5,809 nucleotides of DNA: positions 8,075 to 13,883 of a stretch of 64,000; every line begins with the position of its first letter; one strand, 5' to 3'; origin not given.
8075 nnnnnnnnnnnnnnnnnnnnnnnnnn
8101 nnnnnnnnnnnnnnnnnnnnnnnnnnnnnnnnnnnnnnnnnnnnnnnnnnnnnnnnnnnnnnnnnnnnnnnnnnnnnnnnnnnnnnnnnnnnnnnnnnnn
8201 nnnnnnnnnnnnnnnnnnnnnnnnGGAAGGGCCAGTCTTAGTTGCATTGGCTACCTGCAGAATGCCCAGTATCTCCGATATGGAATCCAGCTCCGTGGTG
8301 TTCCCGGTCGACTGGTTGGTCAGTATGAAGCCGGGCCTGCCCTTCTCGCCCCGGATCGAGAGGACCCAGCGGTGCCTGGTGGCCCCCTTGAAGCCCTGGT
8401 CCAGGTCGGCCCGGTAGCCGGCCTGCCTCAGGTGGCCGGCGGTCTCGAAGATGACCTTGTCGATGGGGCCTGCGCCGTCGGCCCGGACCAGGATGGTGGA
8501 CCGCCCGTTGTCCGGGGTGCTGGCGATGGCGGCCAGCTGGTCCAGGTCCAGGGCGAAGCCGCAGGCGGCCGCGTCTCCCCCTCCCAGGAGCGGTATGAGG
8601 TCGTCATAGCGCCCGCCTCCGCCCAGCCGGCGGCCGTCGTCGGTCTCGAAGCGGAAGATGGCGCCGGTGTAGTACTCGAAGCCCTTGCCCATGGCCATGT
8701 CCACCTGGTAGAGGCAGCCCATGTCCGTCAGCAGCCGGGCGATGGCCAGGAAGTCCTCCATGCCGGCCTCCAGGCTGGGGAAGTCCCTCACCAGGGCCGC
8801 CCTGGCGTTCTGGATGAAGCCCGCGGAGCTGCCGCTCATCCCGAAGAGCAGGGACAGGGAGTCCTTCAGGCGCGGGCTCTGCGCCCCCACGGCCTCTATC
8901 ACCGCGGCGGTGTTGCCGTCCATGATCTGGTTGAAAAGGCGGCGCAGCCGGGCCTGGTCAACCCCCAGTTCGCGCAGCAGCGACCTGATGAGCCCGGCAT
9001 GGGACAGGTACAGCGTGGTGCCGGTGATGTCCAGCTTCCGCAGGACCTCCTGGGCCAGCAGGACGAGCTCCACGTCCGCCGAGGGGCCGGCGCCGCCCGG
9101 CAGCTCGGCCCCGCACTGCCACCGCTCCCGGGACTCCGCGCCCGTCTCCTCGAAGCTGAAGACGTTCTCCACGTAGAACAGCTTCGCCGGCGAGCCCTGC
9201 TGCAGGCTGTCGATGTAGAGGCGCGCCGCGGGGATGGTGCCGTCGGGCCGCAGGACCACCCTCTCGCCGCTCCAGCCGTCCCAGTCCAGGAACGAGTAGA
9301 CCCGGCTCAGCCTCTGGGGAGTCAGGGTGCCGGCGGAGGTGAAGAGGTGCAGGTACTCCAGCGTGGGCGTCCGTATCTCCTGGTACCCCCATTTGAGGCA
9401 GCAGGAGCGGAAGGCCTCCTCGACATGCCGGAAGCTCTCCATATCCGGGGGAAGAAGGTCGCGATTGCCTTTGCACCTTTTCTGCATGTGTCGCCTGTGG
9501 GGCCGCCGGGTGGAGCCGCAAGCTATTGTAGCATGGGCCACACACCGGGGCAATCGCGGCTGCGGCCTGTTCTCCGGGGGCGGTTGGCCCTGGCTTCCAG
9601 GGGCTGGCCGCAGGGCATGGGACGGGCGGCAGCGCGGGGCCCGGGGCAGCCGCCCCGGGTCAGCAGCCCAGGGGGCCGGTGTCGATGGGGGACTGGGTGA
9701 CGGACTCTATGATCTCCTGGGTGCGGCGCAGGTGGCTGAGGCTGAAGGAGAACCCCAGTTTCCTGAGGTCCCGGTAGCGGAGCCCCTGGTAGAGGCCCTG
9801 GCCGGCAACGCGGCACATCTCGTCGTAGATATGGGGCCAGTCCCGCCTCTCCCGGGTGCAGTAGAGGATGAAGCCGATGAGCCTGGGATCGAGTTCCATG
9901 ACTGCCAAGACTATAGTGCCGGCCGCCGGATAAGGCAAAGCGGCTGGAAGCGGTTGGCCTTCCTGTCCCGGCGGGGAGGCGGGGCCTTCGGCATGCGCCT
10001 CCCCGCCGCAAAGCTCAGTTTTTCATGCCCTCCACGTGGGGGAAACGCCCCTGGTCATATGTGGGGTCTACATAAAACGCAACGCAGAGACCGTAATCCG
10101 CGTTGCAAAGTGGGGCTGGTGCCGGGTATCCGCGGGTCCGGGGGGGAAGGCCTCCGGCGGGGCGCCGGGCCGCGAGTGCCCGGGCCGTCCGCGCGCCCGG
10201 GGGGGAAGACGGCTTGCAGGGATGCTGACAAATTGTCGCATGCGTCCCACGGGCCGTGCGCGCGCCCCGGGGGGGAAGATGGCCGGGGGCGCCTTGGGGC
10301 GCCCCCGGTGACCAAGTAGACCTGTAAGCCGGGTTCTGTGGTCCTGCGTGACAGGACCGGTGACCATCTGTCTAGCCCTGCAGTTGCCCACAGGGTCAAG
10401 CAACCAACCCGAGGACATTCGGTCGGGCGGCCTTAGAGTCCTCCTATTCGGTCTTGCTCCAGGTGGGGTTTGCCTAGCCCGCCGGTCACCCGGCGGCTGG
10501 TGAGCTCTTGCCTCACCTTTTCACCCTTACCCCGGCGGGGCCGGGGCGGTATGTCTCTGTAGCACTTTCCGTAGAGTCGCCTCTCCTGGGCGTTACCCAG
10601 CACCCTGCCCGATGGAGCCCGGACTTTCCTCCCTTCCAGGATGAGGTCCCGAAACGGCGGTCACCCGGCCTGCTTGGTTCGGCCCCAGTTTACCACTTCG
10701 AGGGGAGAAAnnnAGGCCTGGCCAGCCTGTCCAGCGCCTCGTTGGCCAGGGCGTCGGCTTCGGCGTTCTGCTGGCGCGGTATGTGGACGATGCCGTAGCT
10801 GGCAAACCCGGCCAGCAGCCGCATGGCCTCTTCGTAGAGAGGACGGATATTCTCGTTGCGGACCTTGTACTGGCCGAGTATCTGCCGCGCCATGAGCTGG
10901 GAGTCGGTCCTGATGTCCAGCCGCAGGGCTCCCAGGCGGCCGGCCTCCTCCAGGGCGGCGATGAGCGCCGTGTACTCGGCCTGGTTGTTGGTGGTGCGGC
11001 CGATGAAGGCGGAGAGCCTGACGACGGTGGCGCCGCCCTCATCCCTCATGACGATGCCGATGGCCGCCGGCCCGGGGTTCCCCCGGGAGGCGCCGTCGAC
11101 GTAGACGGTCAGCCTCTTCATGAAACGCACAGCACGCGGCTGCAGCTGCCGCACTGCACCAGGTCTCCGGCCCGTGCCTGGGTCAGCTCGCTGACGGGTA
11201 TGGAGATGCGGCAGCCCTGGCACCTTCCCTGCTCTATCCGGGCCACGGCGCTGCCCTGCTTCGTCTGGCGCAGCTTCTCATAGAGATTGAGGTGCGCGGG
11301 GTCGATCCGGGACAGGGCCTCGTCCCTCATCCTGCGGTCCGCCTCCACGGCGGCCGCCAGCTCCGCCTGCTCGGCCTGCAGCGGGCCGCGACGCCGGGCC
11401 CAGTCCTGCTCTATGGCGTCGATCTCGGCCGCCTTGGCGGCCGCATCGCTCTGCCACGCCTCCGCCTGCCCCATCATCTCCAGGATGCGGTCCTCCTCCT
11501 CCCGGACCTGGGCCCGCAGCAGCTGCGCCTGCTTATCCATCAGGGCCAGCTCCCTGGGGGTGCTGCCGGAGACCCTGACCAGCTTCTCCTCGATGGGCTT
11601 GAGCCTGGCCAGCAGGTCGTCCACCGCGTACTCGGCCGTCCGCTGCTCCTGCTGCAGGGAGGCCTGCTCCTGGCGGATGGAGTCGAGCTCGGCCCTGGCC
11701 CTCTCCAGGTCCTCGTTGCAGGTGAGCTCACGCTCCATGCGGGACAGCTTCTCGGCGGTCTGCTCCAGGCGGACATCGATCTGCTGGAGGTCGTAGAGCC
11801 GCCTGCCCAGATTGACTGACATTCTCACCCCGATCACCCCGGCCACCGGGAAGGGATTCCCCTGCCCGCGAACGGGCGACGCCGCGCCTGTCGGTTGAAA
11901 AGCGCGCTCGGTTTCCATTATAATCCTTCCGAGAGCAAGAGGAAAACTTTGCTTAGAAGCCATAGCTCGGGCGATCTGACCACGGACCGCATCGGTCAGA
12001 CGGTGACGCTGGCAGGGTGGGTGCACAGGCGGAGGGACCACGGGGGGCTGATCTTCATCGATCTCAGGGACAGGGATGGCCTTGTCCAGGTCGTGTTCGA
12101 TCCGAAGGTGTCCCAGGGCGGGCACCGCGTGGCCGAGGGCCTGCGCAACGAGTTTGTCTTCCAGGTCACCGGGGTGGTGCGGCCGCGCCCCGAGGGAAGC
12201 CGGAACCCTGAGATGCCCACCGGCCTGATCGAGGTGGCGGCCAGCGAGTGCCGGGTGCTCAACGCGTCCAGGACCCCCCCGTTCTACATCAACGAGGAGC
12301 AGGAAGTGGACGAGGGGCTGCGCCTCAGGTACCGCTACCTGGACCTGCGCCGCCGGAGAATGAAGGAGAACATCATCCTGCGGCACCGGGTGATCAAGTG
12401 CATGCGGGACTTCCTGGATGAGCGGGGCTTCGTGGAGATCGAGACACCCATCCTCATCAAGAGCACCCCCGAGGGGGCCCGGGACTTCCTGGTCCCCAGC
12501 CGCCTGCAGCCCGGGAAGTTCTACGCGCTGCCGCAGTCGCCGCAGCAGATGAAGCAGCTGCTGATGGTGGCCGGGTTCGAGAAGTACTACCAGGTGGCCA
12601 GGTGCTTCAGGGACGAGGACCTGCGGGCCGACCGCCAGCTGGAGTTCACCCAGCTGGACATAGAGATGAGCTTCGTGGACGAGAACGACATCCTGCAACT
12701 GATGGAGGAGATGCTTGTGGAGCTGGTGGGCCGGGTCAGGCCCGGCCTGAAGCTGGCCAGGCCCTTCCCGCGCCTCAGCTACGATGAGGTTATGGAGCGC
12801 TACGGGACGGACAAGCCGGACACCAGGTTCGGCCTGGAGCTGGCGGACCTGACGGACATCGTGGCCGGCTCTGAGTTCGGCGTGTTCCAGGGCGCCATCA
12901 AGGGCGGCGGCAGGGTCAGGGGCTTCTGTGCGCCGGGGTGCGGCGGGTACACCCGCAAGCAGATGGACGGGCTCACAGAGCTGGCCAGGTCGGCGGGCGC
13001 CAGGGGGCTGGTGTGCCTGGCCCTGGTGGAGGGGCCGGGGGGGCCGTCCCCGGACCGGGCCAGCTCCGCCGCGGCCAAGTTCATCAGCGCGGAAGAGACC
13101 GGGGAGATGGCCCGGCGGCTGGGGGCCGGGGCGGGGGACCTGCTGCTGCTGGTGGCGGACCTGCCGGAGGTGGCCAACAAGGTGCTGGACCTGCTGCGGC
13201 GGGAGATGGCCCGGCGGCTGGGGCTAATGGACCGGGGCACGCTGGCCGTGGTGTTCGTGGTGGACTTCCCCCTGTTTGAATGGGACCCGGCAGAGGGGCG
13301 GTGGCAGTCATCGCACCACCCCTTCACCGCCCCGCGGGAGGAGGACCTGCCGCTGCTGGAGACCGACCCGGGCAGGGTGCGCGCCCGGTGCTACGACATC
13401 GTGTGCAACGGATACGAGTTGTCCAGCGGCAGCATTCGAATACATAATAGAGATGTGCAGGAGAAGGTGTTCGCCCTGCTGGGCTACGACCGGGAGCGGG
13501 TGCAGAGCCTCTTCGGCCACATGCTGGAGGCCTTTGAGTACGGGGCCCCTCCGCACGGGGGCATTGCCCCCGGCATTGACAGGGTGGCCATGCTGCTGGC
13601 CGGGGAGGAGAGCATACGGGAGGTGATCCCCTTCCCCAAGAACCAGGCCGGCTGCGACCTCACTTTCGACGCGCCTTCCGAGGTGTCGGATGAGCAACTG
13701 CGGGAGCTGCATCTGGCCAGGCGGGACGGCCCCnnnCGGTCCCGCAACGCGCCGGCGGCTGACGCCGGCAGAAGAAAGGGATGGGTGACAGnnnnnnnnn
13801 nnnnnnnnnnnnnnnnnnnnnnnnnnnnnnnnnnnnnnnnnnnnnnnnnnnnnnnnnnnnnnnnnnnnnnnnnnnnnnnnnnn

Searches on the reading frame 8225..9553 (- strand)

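Call 20: search_protein_families(library=pfam, proteins=[window:8225-9553:-], max_evalue=0.001)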
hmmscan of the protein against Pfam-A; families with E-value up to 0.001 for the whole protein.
window:8225-9553:- (443 aa): 1 family
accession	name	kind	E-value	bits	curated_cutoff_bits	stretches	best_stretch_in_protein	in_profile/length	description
PF13393.11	tRNA-synt_His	-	2.5e-57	194.9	25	1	30-340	2-308/308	Histidyl-tRNA synthetase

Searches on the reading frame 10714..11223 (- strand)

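Call 21: search_protein_families(library=pfam, proteins=[window:10714-11223:-], max_evalue=0.001)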
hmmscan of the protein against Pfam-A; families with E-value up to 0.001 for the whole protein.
window:10714-11223:- (170 aa): 2 families
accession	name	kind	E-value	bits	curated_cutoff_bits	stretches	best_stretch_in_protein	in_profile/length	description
PF13456.12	RVT_3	-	1.5e-23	83.5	21.6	1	42-163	2-123/123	Reverse transcriptase-like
PF00075.30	RNase_H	-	2.7e-14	54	25.8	1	36-131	2-98/141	RNase H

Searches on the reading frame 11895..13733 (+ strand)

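Call 21: search_protein_families(library=pfam, proteins=[window:11895-13733:+], max_evalue=0.001)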
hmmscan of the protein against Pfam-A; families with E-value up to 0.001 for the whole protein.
window:11895-13733:+ (613 aa): 3 families
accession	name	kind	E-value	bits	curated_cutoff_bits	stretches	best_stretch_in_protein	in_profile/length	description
PF00152.25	tRNA-synt_2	-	1.7e-122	408.8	25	1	140-584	2-308/308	tRNA synthetases class II (D, K and N)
PF01336.31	tRNA_anti-codon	-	2.5e-17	63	27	1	37-121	1-74/75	OB-fold nucleic acid binding domain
PF02938.19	GAD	-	2.3e-16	60.2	23.4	1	331-431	1-95/95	GAD domain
